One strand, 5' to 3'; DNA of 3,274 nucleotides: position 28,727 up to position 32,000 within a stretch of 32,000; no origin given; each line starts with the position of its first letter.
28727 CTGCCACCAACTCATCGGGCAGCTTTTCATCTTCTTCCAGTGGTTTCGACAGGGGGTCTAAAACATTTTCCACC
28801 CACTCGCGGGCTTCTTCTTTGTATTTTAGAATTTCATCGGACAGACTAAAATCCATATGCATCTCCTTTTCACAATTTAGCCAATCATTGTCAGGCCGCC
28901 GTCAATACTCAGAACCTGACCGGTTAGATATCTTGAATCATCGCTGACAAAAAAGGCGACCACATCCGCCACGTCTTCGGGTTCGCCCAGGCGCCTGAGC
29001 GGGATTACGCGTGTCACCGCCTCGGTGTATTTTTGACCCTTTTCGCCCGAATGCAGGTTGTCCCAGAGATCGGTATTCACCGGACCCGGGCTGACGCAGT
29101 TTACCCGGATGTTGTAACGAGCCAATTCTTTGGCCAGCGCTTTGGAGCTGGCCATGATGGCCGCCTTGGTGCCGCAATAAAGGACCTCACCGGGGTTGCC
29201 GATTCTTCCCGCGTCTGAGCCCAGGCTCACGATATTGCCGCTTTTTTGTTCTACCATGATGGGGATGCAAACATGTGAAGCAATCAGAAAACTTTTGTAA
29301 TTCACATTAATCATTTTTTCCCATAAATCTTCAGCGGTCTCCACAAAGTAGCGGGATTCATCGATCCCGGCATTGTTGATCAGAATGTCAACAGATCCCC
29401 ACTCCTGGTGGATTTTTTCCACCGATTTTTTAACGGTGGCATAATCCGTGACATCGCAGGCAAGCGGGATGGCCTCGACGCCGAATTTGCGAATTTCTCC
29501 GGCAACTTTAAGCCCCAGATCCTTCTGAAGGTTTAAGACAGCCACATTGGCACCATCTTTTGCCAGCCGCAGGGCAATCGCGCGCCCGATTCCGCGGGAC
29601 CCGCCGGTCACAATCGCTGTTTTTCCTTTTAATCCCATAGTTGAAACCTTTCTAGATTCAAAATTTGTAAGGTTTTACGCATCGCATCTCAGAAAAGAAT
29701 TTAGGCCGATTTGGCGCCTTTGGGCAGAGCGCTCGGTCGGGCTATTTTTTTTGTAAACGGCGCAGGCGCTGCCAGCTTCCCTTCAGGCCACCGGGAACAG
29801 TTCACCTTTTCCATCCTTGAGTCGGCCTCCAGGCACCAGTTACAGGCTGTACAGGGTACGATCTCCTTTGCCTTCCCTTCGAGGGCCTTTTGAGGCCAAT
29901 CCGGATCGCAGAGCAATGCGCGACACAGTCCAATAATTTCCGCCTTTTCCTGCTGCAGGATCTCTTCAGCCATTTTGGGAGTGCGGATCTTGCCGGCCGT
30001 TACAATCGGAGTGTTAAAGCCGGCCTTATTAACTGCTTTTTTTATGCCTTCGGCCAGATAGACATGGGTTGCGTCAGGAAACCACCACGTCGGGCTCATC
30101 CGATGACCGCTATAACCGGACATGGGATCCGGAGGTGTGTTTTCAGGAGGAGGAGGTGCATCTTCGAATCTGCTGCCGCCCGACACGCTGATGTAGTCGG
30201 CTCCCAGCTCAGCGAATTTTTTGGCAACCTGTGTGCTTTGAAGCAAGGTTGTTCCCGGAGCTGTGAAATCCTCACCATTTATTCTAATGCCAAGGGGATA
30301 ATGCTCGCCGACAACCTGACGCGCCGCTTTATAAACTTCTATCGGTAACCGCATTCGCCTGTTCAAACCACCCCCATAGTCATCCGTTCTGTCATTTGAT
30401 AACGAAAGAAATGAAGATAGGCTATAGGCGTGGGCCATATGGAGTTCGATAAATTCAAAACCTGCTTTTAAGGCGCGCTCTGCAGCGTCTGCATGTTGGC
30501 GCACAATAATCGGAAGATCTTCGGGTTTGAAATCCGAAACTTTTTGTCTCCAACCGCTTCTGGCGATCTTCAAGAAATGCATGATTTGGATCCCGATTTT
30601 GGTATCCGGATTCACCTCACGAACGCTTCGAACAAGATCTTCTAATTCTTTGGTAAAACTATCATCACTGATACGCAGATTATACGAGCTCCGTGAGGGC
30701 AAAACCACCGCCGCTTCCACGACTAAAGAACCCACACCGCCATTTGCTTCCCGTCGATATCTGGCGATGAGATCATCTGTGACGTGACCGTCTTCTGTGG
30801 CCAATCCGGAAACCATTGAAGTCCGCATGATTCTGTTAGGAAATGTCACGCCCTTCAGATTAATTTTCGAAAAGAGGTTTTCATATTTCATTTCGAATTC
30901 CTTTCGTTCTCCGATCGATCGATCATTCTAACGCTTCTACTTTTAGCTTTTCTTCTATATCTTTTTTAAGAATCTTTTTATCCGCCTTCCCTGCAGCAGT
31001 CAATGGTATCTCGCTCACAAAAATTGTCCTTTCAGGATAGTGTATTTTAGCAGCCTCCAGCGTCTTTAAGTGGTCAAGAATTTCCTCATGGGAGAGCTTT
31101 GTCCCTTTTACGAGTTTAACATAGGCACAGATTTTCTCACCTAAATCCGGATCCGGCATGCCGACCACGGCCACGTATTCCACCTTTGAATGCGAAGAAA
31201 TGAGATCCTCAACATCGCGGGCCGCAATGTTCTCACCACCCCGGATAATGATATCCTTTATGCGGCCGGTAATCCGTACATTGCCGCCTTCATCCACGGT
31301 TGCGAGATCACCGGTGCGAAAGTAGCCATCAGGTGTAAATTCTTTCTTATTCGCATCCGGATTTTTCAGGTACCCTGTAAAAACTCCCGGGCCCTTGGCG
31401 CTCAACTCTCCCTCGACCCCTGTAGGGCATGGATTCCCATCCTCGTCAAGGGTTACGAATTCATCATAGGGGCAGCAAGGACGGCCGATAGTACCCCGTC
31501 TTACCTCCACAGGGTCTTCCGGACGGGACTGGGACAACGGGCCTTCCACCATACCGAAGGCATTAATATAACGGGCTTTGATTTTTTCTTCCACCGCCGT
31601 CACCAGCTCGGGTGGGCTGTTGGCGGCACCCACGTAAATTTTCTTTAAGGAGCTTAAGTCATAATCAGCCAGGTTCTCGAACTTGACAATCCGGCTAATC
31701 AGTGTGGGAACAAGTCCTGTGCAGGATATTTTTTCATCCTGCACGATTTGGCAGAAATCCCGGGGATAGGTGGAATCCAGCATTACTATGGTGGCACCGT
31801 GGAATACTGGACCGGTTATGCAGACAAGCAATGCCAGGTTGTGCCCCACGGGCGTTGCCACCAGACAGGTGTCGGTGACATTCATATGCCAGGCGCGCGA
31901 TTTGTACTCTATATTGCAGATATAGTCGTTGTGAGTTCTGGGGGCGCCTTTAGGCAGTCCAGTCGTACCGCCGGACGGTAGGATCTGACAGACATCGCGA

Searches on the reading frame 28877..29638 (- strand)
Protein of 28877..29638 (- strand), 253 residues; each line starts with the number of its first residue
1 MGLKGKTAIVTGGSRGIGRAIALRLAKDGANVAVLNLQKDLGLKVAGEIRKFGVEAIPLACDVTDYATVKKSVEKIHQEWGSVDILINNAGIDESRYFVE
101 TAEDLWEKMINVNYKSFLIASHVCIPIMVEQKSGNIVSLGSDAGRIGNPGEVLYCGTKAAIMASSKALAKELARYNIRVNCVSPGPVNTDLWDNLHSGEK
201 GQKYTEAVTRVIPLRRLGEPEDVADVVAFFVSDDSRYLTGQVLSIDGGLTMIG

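Call 41: search_protein_families(library=pfam, proteins=[window:28877-29638:-])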
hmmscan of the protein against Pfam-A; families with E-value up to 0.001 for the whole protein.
window:28877-29638:- (253 aa): 4 families
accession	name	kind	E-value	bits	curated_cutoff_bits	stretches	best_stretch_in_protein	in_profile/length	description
PF13561.12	adh_short_C2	-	3.7e-67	226.8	27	1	15-250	6-236/236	Enoyl-(Acyl carrier protein) reductase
PF00106.31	adh_short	-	2.4e-59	200.6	26.6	1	6-198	1-193/195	short chain dehydrogenase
PF08659.16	KR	-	1.1e-13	52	22.6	1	7-174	2-165/180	KR domain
PF23441.1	SDR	-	4.2e-07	30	27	1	7-250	9-256/258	SDR-like rossmann domain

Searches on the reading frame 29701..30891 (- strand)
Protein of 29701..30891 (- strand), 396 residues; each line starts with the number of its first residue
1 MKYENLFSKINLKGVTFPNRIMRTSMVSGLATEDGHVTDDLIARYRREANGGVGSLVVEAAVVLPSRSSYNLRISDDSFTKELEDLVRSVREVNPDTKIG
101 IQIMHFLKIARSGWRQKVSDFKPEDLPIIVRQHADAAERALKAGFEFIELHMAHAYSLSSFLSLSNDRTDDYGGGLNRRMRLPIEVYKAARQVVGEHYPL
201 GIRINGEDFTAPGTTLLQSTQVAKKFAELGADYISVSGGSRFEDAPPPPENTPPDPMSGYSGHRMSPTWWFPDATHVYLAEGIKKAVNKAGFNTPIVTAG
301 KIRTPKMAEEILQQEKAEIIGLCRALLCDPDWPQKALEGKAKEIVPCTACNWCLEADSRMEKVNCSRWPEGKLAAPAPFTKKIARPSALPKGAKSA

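Call 41: search_protein_families(library=pfam, proteins=[window:29701-30891:-])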
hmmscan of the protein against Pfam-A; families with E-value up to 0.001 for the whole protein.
window:29701-30891:- (396 aa): 1 family
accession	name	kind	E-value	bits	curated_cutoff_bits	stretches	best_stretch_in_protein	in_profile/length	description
PF00724.26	Oxidored_FMN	-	6e-43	147.9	27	2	124-342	145-341/342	NADH:flavin oxidoreductase / NADH oxidase family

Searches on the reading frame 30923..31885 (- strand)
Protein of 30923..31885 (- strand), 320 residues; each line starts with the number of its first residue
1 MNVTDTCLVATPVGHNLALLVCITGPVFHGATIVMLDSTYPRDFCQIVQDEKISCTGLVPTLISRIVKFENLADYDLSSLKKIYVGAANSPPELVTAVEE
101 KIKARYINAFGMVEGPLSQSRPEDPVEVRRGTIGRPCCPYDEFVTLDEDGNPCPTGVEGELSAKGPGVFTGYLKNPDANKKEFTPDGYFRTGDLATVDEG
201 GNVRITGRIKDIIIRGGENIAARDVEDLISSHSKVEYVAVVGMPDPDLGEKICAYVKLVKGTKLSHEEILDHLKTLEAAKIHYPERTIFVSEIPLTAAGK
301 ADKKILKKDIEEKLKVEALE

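Call 41: search_protein_families(library=pfam, proteins=[window:30923-31885:-])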
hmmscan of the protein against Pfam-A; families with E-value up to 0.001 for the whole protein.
window:30923-31885:- (320 aa): 2 families
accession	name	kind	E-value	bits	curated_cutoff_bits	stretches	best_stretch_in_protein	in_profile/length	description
PF00501.34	AMP-binding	-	9.7e-32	110.6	29.9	1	4-173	205-384/384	AMP-binding enzyme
PF13193.12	AMP-binding_C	-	9.5e-15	55.7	24.5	1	225-300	2-76/76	AMP-binding enzyme C-terminal domain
